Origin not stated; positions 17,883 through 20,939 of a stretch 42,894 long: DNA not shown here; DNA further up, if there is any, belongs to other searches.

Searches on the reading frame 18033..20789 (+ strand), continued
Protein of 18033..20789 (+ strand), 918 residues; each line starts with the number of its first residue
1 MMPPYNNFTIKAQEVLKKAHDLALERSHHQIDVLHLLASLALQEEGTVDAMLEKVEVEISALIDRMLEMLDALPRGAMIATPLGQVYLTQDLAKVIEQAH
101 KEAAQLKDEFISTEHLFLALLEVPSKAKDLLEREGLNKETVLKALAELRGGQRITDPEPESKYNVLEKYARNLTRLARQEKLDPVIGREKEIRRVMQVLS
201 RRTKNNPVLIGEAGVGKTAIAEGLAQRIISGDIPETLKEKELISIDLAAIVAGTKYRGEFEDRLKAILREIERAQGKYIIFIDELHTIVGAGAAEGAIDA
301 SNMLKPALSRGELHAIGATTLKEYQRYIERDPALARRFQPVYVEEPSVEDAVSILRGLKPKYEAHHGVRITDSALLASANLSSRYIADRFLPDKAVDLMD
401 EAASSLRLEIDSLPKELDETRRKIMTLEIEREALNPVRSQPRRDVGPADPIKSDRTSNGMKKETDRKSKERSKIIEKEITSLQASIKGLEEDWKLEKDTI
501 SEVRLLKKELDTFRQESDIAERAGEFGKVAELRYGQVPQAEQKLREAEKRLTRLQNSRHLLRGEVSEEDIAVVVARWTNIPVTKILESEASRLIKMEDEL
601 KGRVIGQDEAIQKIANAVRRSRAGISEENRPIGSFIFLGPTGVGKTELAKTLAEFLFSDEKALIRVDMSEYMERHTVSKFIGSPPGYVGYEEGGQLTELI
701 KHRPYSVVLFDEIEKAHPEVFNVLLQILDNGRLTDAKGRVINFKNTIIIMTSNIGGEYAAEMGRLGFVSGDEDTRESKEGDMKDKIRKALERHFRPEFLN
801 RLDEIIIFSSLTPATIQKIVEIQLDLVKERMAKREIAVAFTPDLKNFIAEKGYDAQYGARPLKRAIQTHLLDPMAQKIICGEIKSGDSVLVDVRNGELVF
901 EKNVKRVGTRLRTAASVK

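Call 26: find_encoding_contigs(protein=P0004, flank=10000, max_places=3)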
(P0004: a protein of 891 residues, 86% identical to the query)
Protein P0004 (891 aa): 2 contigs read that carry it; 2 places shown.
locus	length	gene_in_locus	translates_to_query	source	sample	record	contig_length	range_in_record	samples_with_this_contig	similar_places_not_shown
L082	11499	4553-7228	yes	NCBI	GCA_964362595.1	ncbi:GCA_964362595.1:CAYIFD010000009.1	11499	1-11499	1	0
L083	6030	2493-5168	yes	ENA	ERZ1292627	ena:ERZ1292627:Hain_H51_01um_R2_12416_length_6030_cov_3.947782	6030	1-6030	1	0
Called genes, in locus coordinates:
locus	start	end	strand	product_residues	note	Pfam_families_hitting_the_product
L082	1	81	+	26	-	?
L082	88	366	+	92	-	PF06902:Fer4_19 (weak), PF13459:Fer4_15, PF13370:Fer4_13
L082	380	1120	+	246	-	-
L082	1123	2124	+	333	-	PF01170:UPF0020 (faint), PF08241:Methyltransf_11 (faint), PF01555:N6_N4_Mtase, PF02086:MethyltransfD12 (weak)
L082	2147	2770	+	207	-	PF02777:Sod_Fe_C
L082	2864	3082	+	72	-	PF01106:NifU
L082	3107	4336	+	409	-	PF00089:Trypsin, PF10459:Peptidase_S46 (faint), PF13365:Trypsin_2, PF13180:PDZ_2, PF00595:PDZ (weak), PF17820:PDZ_6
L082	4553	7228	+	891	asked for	PF02861:Clp_N, PF23569:NBD_SMAX1, PF00004:AAA, PF17871:AAA_lid_9, PF00004:AAA, PF07724:AAA_2, PF07728:AAA_5, PF10431:ClpB_D2-small, +7 more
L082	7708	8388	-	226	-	PF00730:HhH-GPD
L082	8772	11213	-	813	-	PF00932:LTD, PF05048:NosD, PF13229:Beta_helix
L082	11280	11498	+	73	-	?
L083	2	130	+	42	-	?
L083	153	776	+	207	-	PF02777:Sod_Fe_C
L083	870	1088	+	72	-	PF01106:NifU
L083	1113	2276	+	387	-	-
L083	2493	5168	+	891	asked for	PF02861:Clp_N, PF23569:NBD_SMAX1, PF00004:AAA, PF17871:AAA_lid_9, PF00004:AAA, PF07724:AAA_2, PF07728:AAA_5, PF10431:ClpB_D2-small, +7 more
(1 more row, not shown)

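Call 27: find_encoding_contigs(protein=P0009, flank=10000, max_places=3)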
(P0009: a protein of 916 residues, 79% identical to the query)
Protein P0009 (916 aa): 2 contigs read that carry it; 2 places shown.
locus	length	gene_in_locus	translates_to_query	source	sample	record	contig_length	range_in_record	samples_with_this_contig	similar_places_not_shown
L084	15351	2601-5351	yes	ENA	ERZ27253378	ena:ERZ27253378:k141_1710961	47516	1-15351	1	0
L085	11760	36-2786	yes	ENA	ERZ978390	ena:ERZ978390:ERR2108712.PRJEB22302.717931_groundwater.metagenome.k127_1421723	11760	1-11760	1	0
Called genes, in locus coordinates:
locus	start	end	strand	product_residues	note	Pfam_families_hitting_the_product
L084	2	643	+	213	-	?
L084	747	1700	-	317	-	-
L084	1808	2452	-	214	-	-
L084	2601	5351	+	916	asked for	PF02861:Clp_N, PF23569:NBD_SMAX1, PF00004:AAA, PF17871:AAA_lid_9, PF07724:AAA_2, PF00004:AAA, PF07728:AAA_5, PF10431:ClpB_D2-small, +8 more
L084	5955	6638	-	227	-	PF00730:HhH-GPD, PF00633:HHH (weak)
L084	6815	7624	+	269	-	PF08220:HTH_DeoR (weak)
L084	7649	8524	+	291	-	PF00483:NTP_transferase, PF12804:NTP_transf_3 (weak)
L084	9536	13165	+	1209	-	PF01471:PG_binding_1 (weak)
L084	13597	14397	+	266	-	-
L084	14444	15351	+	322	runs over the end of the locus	-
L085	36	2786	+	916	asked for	PF02861:Clp_N, PF23569:NBD_SMAX1, PF00004:AAA, PF17871:AAA_lid_9, PF07724:AAA_2, PF00004:AAA, PF07728:AAA_5, PF10431:ClpB_D2-small, +8 more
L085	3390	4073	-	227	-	PF00730:HhH-GPD, PF00633:HHH (faint)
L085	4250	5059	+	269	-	PF08220:HTH_DeoR (weak)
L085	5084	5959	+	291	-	PF00483:NTP_transferase, PF12804:NTP_transf_3 (weak)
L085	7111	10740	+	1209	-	PF01471:PG_binding_1 (weak)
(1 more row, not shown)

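Call 59: find_encoding_contigs(protein=P0005, flank=10000, max_places=2)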
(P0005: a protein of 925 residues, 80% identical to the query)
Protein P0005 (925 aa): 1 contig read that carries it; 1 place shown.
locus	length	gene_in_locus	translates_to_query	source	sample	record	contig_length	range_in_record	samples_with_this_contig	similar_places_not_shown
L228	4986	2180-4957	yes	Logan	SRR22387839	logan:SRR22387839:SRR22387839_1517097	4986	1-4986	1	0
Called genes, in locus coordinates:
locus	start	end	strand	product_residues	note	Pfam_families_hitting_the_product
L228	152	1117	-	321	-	-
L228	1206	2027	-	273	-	-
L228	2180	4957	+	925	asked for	PF02861:Clp_N, PF23569:NBD_SMAX1, PF00004:AAA, PF17871:AAA_lid_9, PF00004:AAA, PF07724:AAA_2, PF07728:AAA_5, PF10431:ClpB_D2-small, +7 more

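Call 60: find_encoding_contigs(protein=P0003, flank=10000, max_places=2)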
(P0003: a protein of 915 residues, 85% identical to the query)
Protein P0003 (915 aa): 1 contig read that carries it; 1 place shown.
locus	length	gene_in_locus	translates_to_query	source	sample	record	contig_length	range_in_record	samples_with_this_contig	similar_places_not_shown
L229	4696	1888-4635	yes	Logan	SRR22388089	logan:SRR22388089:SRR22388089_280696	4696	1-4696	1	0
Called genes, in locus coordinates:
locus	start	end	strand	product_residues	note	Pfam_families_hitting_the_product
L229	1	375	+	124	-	?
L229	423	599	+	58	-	PF01106:NifU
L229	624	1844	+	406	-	PF00089:Trypsin, PF10459:Peptidase_S46 (faint), PF13365:Trypsin_2, PF13180:PDZ_2, PF00595:PDZ (weak), PF17820:PDZ_6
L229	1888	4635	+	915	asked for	PF02861:Clp_N, PF23569:NBD_SMAX1, PF00004:AAA, PF17871:AAA_lid_9, PF07724:AAA_2, PF00004:AAA, PF07728:AAA_5, PF10431:ClpB_D2-small, +7 more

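Call 61: find_encoding_contigs(protein=P0020, flank=10000, max_places=2)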
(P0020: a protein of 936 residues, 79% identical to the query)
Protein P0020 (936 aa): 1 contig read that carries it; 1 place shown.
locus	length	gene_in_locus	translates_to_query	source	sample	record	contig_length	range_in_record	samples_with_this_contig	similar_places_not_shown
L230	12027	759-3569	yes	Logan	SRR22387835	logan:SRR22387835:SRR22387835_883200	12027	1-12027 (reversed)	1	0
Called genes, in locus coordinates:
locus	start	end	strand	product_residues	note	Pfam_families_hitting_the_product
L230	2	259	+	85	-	?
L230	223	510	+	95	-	-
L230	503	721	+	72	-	PF01106:NifU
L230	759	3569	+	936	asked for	PF02861:Clp_N, PF23569:NBD_SMAX1, PF00004:AAA, PF17871:AAA_lid_9, PF00004:AAA, PF07724:AAA_2, PF07728:AAA_5, PF10431:ClpB_D2-small, +8 more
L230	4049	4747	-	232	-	PF00730:HhH-GPD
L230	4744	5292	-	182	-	PF00072:Response_reg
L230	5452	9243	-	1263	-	PF00932:LTD (weak), PF28492:Beta_helix_4 (faint), PF05048:NosD, PF13229:Beta_helix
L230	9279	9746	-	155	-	-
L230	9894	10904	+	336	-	-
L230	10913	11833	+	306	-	PF00483:NTP_transferase, PF12804:NTP_transf_3 (weak)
